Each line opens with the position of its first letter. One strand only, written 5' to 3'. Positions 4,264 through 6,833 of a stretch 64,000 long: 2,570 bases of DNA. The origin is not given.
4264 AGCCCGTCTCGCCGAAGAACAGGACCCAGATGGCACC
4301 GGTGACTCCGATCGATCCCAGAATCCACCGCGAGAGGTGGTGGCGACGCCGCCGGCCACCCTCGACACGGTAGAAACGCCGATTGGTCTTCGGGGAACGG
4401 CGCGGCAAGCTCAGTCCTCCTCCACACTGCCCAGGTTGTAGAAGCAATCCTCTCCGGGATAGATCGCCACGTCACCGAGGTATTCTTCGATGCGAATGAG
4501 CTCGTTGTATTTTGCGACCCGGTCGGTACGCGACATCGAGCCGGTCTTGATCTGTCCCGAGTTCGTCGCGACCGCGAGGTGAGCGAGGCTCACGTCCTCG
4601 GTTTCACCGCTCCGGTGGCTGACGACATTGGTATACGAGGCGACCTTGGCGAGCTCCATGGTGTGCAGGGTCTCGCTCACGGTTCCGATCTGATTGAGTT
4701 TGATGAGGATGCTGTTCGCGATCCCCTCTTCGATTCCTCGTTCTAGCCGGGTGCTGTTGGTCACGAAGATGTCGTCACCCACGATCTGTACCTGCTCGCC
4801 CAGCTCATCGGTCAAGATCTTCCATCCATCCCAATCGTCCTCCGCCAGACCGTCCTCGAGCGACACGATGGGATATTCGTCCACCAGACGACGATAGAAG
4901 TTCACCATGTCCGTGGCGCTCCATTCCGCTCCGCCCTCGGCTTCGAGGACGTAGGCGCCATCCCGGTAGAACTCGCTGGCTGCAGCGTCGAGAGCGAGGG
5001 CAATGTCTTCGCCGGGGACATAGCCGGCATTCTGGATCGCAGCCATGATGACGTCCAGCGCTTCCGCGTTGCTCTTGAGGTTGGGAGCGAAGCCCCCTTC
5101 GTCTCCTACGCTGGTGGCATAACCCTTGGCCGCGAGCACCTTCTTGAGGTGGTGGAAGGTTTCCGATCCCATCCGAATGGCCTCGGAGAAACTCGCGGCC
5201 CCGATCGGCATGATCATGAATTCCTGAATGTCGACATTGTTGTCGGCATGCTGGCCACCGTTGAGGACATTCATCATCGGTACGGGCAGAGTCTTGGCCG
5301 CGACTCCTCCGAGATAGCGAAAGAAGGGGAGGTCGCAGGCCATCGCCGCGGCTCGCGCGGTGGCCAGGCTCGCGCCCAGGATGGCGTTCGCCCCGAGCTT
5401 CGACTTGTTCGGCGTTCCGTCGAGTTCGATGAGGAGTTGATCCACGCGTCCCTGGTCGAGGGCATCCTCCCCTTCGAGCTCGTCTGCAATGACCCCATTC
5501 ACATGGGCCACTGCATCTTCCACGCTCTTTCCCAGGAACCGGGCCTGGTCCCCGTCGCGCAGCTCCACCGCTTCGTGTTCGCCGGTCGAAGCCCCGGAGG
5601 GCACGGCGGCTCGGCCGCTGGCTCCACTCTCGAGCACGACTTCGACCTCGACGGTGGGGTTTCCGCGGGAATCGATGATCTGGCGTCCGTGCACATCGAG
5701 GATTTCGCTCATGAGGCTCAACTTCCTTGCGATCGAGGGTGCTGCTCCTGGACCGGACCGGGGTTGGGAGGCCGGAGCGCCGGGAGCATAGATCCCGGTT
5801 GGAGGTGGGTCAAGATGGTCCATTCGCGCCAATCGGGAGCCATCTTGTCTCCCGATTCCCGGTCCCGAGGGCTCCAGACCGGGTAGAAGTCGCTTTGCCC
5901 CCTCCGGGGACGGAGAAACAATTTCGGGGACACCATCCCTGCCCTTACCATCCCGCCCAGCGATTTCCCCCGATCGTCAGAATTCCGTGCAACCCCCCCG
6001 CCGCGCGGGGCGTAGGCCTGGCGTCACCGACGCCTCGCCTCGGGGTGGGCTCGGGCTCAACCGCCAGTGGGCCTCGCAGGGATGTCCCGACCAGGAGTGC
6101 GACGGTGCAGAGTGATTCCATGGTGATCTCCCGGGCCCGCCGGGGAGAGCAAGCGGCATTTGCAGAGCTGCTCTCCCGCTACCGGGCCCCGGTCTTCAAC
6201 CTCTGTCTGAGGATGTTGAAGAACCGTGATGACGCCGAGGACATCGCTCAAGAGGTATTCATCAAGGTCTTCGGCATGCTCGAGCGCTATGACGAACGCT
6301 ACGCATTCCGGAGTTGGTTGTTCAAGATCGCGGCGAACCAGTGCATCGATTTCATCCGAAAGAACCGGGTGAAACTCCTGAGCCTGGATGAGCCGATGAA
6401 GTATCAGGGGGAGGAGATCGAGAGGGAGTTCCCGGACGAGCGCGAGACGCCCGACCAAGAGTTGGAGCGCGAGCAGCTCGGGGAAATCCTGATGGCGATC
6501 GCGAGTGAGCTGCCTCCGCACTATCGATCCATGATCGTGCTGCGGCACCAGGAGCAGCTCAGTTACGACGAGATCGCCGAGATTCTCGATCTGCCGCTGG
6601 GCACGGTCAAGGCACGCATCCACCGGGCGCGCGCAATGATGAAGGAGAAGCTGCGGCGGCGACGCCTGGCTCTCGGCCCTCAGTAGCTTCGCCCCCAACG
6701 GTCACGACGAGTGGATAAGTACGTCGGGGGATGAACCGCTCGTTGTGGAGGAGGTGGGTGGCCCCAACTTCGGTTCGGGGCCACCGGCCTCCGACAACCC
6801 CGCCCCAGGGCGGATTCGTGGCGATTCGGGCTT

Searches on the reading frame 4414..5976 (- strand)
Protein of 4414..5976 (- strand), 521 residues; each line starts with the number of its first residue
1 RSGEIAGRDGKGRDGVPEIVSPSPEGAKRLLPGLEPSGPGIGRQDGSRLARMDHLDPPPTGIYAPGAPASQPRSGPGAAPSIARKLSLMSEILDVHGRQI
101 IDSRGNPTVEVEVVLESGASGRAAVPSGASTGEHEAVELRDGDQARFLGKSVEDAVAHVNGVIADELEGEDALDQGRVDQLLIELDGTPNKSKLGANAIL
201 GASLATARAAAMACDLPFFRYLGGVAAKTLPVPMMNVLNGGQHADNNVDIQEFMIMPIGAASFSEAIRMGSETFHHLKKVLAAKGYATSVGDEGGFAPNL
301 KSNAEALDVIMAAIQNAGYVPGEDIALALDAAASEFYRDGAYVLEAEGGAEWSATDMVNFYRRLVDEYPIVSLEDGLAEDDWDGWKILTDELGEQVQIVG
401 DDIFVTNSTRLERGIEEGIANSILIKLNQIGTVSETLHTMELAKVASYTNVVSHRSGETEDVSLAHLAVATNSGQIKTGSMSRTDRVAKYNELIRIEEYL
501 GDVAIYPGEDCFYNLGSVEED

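Call 29: search_protein_families(library=pfam, proteins=[window:4414-5976:-], max_evalue=0.001)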
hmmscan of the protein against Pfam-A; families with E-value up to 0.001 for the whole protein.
window:4414-5976:- (521 aa): 3 families
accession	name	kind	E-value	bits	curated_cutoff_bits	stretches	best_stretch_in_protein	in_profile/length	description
PF00113.28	Enolase_C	-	5e-130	433.5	21.5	1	228-512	2-293/296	Enolase, C-terminal TIM barrel domain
PF03952.21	Enolase_N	-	1.4e-56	190.7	35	1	92-222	1-131/131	Enolase, N-terminal domain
PF13378.12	MR_MLE_C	-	7.1e-07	29.6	29.4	1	328-479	33-177/219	Enolase C-terminal domain-like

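Call 42: find_encoding_contigs(protein=window:4414-5712:-, flank=10000, max_places=3)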
Protein seq(433 aa) (433 aa): no gene with exactly this product is on record in the collection.

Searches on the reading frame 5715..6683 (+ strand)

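Call 29: search_protein_families(library=pfam, proteins=[window:5715-6683:+], max_evalue=0.001)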
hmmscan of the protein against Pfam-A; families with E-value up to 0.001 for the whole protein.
window:5715-6683:+ (323 aa): 5 families
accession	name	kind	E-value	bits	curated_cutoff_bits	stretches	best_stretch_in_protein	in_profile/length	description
PF04542.20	Sigma70_r2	-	3.6e-19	68.8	24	1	152-218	1-69/71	Sigma-70 region 2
PF08281.18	Sigma70_r4_2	-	1.4e-16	60.3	25.7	1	258-309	3-54/54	Sigma-70, region 4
PF04545.22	Sigma70_r4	-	8.5e-10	38.4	24.1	1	265-310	4-49/50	Sigma-70, region 4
PF07638.17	Sigma70_ECF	-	2.3e-06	28.1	21.1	1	135-314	5-184/185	ECF sigma factor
PF12645.13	HTH_16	-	0.00015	22.2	22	1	137-185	3-57/65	Helix-turn-helix domain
